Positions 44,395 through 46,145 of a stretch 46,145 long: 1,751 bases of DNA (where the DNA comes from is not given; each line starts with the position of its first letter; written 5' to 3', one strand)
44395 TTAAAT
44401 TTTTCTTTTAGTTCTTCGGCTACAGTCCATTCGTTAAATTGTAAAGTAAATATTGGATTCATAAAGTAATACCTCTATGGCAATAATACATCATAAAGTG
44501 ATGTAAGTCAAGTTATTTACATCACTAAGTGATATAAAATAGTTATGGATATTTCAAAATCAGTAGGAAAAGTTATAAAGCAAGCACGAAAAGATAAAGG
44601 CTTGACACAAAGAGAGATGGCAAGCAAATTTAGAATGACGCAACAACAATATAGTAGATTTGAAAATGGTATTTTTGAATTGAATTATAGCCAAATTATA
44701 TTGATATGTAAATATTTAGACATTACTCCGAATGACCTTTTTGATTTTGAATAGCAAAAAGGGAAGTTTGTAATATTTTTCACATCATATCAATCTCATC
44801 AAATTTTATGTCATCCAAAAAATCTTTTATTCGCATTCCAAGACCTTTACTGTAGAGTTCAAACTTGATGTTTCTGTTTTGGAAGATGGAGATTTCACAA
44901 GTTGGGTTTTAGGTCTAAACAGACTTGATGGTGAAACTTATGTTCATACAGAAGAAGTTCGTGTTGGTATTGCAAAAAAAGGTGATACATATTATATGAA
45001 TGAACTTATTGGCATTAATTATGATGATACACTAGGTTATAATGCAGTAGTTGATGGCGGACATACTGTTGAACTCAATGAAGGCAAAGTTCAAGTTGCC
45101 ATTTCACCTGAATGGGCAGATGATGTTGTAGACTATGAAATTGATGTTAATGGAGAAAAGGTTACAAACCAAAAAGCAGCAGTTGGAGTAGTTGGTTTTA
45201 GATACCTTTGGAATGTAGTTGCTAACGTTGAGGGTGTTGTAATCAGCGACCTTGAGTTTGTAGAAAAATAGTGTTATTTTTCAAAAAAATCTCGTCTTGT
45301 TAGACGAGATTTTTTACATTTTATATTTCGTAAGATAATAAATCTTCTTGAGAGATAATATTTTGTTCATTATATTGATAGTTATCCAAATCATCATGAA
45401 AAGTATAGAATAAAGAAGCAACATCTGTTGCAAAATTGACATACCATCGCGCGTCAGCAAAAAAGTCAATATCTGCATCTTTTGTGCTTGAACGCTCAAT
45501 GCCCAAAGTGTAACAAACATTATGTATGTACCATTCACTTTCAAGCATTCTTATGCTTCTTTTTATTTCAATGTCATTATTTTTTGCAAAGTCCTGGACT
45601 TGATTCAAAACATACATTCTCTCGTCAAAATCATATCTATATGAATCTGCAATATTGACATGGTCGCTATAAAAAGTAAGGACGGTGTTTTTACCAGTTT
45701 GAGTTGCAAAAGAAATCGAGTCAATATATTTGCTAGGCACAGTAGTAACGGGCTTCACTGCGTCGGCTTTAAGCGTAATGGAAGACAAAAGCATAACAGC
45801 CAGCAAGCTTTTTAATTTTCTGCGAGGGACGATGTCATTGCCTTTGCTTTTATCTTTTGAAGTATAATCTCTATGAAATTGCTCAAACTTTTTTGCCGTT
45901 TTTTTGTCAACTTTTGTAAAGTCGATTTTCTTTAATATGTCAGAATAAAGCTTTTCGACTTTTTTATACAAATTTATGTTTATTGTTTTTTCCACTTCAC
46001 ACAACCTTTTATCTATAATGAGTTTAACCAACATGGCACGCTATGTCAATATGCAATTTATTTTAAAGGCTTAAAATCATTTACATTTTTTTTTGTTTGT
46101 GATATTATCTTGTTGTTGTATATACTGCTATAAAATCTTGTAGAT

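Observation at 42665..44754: Candidate undescribed defence-like cassette: Cro/XRE regulator divergent from a PD-(D/E)xK-like protein, a zinc-ribbon membrane protein and a micropeptide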

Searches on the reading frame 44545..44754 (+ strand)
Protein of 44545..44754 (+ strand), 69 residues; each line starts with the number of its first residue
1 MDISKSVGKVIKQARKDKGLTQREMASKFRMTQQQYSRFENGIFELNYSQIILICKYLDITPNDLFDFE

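Call 4: search_protein_families(library=pfam, proteins=[window:44545-44754:+], max_evalue=1)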
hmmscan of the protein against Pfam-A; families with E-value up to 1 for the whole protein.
window:44545-44754:+ (69 aa): 10 families
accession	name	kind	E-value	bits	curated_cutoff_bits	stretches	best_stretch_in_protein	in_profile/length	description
PF01381.28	HTH_3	-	8.5e-14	51.8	23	1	11-65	1-55/55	Helix-turn-helix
PF12844.13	HTH_19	-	2.7e-12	46.9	30.2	1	8-66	1-59/64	Helix-turn-helix domain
PF13443.12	HTH_26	-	5e-08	33.5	22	1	11-69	2-61/63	Cro/C1-type HTH DNA-binding domain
PF13560.12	HTH_31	-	1.1e-06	29.3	27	1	8-63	3-59/64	Helix-turn-helix domain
PF15731.11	MqsA_antitoxin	-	4.7e-05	23.9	30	1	7-63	70-125/131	Antitoxin component of bacterial toxin-antitoxin system, MqsA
PF22495.2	HTH_92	-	0.00093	18.9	27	1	13-42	2-31/45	RsaL-like HTH domain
PF13744.12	HTH_37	-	0.0011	19.2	27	1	8-45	20-57/80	Helix-turn-helix domain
PF13413.12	HTH_25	-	0.0054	17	24.6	1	12-45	3-36/62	Helix-turn-helix domain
PF13518.12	HTH_28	-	0.027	15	25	1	9-40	4-33/52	Helix-turn-helix domain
PF08889.16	WbqC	-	0.048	13.9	21.3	1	29-62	95-128/218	WbqC-like protein family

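Call 5: search_protein_families(library=padloc, proteins=[window:44545-44754:+], max_evalue=1)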
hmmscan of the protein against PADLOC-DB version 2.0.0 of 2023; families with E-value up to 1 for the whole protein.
window:44545-44754:+ (69 aa): 17 families
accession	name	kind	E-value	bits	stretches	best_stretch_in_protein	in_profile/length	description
PDLC02926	HTH_VI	-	2.2e-10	38.7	1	7-66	2-61/92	-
PDLC03954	RmrA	-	8.2e-07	26.3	1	4-63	8-67/380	-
PDLC03947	RmrA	-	1.3e-06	25.5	1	5-59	10-64/383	-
PDLC04775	PDC-M69A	-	5e-06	25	1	3-67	4-68/113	-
PDLC03944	RmrA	-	2.3e-05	21.6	1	7-60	7-60/384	-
PDLC03665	Control_protein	-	3.9e-05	21.8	1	7-68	9-71/77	control protein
PDLC03668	Control_protein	-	9.6e-05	20.8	1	7-62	9-64/79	control protein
PDLC03949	RmrA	-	0.00013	19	1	11-61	7-57/363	-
PDLC03952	RmrA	-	0.0007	16.5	1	9-58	25-74/395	-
PDLC04760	PDC-M64C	-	0.00077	17.8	1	8-60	28-80/93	-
PDLC04142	capH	-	0.0013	17.8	1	2-42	2-41/103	capH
PDLC03951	RmrA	-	0.0027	14.7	1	8-61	10-63/400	-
PDLC03945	RmrA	-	0.004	14.4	1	7-58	3-54/394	-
PDLC03664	Control_protein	-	0.015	13.8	1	7-66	14-73/74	control protein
PDLC03946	RmrA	-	0.017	11.9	1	10-66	6-61/357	-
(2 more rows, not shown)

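Call 6: search_protein_families(library=ncbifam, proteins=[window:44545-44754:+], max_evalue=1)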
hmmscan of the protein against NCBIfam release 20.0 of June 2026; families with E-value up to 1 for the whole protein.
window:44545-44754:+ (69 aa): 17 families
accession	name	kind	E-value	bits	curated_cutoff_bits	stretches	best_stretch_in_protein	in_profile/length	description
NF041951.1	phage_RstR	subfamily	2.5e-08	34.2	80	1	7-62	3-58/108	RstR family transcriptional repressor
NF047948.1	male_kill_WMK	equivalog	7.7e-08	32.1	300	1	3-66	159-222/300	WO male-killing family protein Wmk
TIGR03830.1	CxxCG_CxxCG_HTH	subfamily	1.7e-06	27.9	61.8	1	7-63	66-121/127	type II TA system antitoxin MqsA family protein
TIGR03070.1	couple_hipB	subfamily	3.3e-06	27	71.65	1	7-59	3-55/58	type II toxin-antitoxin system Y4mF family antitoxin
NF041575.1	antitoxPezA_Strep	equivalog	5.2e-06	26.5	290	1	7-62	2-57/158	type II toxin-antitoxin system antitoxin PezA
NF041677.1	trans_regClgR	equivalog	0.00013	22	170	1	5-61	7-63/113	transcriptional regulator ClgR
TIGR00270.2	TIGR00270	equivalog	0.00017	21.4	110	1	6-60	75-129/159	multiprotein bridging factor aMBF1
NF040522.1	VC1465_fam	subfamily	0.0011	19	70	1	11-50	1-40/111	VC1465 family Xer recombination activation factor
NF007271.0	PRK09726.1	equivalog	0.0019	18.1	79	1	9-43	15-49/88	type II toxin-antitoxin system antitoxin HipB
NF046032.1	TransRegSlrRBacil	equivalog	0.0026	17.8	250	1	7-69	2-65/149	HTH-type transcriptional regulator SlrR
NF007408.0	PRK09943.1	equivalog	0.011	15.3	211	1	4-43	5-44/185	HTH-type transcriptional regulator PuuR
NF052239.1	antitox_spr1629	equivalog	0.032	13.3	335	1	7-51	3-47/377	spr1629 family repressor/antitoxin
NF041534.1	rodZ_Strepcoccus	equivalog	0.033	13.4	375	1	5-45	4-44/275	cytoskeleton protein RodZ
NF006015.0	PRK08154.1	subfamily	0.056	12.6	204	1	5-44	29-68/314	anaerobic benzoate catabolism transcriptional regulator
NF007257.0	PRK09706.1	subfamily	0.07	12.9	101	1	5-57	4-56/135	transcriptional repressor DicA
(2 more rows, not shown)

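Call 7: search_protein_families(library=phrogs, proteins=[window:44545-44754:+], max_evalue=1)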
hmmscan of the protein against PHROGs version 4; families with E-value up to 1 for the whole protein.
window:44545-44754:+ (69 aa): 41 families (the best 25 are shown)
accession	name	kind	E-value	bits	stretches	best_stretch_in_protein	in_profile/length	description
phrog_8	-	transcription regulation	2.3e-15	57.9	1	1-66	71-136/346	transcriptional regulator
phrog_3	-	transcription regulation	6e-15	56.9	1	5-68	87-148/430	transcriptional repressor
phrog_2967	-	transcription regulation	2e-10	41.6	1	7-68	11-72/225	transcriptional regulator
phrog_4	-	transcription regulation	4e-09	36.9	1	5-66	131-192/400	transcriptional repressor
phrog_2439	-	transcription regulation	1.2e-08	35.3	1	6-63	7-64/367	transcriptional regulator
phrog_4836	-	transcription regulation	5.6e-07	30.3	1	3-53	72-122/194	CII-like regulator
phrog_38027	-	transcription regulation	3.9e-06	27.9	1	11-67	73-129/143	transcriptional repressor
phrog_955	-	DNA, RNA and nucleotide metabolism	4.4e-06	27.5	1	5-44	23-62/142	HTH DNA binding protein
phrog_4583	-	transcription regulation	2.9e-05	25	1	3-67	7-71/81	transcriptional repressor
phrog_27318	-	unknown function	4.4e-05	23.9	1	4-62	2-59/289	-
phrog_2339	-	DNA, RNA and nucleotide metabolism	6e-05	24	1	1-59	20-79/98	HTH DNA binding protein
phrog_1373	-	transcription regulation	0.00012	23.1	1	7-60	64-117/166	transcriptional regulator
phrog_7241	-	transcription regulation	0.00024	22.1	1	11-66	66-121/122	transcriptional regulator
phrog_9908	-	DNA, RNA and nucleotide metabolism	0.00029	21.1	1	9-61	16-68/282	DNA binding protein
phrog_7950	-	transcription regulation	0.00049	21.1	1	12-42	13-43/68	transcriptional repressor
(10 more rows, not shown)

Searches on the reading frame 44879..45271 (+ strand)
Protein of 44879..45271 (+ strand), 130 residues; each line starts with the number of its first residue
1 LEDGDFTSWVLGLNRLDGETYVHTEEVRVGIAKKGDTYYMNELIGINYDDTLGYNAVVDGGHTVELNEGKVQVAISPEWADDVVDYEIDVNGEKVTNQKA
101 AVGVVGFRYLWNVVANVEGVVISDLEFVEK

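Call 4: search_protein_families(library=pfam, proteins=[window:44879-45271:+], max_evalue=1)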
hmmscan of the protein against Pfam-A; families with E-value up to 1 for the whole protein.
window:44879-45271:+ (130 aa): 0 families

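Call 5: search_protein_families(library=padloc, proteins=[window:44879-45271:+], max_evalue=1)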
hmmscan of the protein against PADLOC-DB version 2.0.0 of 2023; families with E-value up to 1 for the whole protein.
window:44879-45271:+ (130 aa): 0 families

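Call 6: search_protein_families(library=ncbifam, proteins=[window:44879-45271:+], max_evalue=1)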
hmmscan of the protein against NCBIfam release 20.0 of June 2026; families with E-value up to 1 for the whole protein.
window:44879-45271:+ (130 aa): 0 families

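Call 7: search_protein_families(library=phrogs, proteins=[window:44879-45271:+], max_evalue=1)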
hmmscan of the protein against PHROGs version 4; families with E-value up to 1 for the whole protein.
window:44879-45271:+ (130 aa): 3 families
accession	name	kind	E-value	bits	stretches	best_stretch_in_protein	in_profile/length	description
phrog_25109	-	unknown function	0.02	15.9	1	43-76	40-73/83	-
phrog_21656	-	other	0.24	10.3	1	47-106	826-886/1022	peptidase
phrog_29682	-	unknown function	0.46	11.3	1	54-113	14-72/214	-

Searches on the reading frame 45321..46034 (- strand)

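Call 4: search_protein_families(library=pfam, proteins=[window:45321-46034:-], max_evalue=1)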
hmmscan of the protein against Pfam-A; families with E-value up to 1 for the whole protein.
window:45321-46034:- (237 aa): 1 family
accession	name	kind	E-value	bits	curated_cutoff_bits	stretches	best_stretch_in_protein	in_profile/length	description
PF07380.17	Pneumo_M2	-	0.16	12.6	27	1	98-148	8-56/89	Pneumovirus M2 protein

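Call 5: search_protein_families(library=padloc, proteins=[window:45321-46034:-], max_evalue=1)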
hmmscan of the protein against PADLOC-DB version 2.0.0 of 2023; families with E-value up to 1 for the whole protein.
window:45321-46034:- (237 aa): 0 families

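Call 6: search_protein_families(library=ncbifam, proteins=[window:45321-46034:-], max_evalue=1)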
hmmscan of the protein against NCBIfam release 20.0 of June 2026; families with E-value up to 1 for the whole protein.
window:45321-46034:- (237 aa): 0 families

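Call 7: search_protein_families(library=phrogs, proteins=[window:45321-46034:-], max_evalue=1)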
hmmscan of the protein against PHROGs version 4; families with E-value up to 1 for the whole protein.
window:45321-46034:- (237 aa): 2 families
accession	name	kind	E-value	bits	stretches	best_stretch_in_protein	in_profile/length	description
phrog_31948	-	unknown function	0.13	13.7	1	169-186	3-20/33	-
phrog_17441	-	unknown function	0.26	12.3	1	32-64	26-58/63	-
